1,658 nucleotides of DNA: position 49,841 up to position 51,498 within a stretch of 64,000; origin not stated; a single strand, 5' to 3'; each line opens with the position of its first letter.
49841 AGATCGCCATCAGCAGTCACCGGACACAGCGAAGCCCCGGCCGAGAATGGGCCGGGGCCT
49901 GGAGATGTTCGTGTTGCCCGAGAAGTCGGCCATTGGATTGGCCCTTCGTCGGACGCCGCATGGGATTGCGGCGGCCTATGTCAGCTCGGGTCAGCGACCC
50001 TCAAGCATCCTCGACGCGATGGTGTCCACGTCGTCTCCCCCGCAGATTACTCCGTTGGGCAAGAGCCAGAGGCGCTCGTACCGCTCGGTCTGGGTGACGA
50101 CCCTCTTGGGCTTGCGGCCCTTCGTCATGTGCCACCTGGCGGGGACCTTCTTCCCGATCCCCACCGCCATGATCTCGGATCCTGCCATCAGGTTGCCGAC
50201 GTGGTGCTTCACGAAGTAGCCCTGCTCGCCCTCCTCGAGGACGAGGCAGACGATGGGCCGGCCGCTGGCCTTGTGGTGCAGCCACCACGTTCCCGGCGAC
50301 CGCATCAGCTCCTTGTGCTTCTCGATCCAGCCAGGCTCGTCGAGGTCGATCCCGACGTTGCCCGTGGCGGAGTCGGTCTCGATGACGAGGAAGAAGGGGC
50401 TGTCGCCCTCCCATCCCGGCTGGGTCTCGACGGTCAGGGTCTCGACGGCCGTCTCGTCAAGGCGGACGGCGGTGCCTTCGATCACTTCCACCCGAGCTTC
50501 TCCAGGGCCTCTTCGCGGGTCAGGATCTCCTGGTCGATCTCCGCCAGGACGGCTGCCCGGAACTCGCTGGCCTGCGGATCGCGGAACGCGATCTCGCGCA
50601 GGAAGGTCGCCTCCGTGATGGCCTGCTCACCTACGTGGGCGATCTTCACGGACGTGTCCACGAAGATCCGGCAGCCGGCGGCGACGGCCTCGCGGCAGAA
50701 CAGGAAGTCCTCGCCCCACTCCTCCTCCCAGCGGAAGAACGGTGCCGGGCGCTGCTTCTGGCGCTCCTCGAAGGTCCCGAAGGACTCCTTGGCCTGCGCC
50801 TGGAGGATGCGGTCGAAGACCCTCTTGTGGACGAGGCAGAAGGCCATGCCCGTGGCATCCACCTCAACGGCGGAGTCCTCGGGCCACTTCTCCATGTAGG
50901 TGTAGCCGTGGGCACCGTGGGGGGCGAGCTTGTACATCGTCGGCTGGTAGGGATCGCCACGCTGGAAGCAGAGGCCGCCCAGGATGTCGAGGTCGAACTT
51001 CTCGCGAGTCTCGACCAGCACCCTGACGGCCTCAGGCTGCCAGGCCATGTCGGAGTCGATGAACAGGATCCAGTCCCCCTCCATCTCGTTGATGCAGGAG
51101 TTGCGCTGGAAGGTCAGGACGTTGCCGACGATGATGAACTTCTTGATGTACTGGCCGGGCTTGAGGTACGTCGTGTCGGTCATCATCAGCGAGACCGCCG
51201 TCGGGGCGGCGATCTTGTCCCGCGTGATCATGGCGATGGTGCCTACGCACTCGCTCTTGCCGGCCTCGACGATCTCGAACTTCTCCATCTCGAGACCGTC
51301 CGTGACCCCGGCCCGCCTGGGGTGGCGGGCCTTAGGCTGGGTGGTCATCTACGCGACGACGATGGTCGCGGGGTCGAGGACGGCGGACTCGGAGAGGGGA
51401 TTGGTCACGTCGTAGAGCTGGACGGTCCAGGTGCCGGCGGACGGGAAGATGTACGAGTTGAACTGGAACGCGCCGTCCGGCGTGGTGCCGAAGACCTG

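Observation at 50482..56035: Sugar-modification and glycosyltransferase cassette inserted between portal and prohead-protease genes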

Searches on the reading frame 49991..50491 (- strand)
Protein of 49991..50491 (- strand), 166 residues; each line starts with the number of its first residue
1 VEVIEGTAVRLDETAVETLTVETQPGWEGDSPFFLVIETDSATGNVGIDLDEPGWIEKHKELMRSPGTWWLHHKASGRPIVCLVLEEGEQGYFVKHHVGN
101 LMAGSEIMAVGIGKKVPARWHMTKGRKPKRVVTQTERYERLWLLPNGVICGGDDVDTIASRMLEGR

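Call 4: search_protein_families(library=pfam, proteins=[window:49991-50491:-], max_evalue=0.01)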
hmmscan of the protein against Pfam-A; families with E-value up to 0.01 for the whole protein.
window:49991-50491:- (166 aa): 0 families

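Call 8: search_protein_families(library=phrogs, proteins=[window:49991-50491:-], max_evalue=0.001)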
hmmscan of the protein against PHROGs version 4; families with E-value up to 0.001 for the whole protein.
window:49991-50491:- (166 aa): 0 families

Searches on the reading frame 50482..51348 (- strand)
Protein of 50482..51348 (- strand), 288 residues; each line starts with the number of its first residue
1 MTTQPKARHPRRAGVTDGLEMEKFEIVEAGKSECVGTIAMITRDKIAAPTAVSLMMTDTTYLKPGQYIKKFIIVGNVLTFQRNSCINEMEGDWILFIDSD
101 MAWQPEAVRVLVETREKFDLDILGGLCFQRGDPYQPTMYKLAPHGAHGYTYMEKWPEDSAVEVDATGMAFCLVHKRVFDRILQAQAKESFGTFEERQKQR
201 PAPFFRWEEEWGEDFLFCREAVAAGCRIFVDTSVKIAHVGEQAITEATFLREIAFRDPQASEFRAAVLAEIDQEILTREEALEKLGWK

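Call 4: search_protein_families(library=pfam, proteins=[window:50482-51348:-], max_evalue=0.01)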
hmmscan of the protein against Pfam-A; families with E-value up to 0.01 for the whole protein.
window:50482-51348:- (288 aa): 2 families
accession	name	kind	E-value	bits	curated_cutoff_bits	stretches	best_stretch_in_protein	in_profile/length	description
PF00535.33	Glycos_transf_2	-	1.8e-06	28.5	23.3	1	81-143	69-131/168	Glycosyl transferase family 2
PF13641.12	Glyco_tranf_2_3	-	0.00057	20.4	27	1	85-231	81-204/230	Glycosyltransferase like family 2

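Call 8: search_protein_families(library=phrogs, proteins=[window:50482-51348:-], max_evalue=0.001)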
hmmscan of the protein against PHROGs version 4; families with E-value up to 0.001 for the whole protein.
window:50482-51348:- (288 aa): 2 families
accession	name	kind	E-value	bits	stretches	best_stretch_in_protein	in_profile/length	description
phrog_1574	-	unknown function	6.6e-16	59.8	1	89-245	82-235/240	-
phrog_34859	-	moron, auxiliary metabolic gene and host takeover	5e-11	43.7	1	73-247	47-221/247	glycosyltransferase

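Call 34: search_protein_families(library=ncbifam, proteins=[window:50482-51348:-], max_evalue=0.001)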
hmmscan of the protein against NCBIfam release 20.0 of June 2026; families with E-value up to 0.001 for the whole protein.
window:50482-51348:- (288 aa): 0 families

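Call 49: search_dna_similar(query=window:50482-51348:-, collection=phages, mode=protein, max_rows=25, max_evalue=0.00001)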
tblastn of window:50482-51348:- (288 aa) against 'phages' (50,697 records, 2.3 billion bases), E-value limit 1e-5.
Records with a match: 2; places in all: 2; records where one place covers at least 80% of the query: 0.
Best place of each record, by identity: <60% 2.
By first word of the organism name: Caudoviricetes 1; Marine 1.
By host as written in the record: - 2.
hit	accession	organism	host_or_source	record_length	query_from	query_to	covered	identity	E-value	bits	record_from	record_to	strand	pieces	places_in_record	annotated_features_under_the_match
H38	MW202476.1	Caudoviricetes sp.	Manatee Spring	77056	77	254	62%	27.8%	7e-8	59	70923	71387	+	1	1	mannan polymerase complexes subunit mnN9: gdP.98A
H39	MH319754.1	Marine virus AG-345-L05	single cell amplified by WGA-X; seawater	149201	83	240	55%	24.3%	2e-6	55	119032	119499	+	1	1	record has no annotation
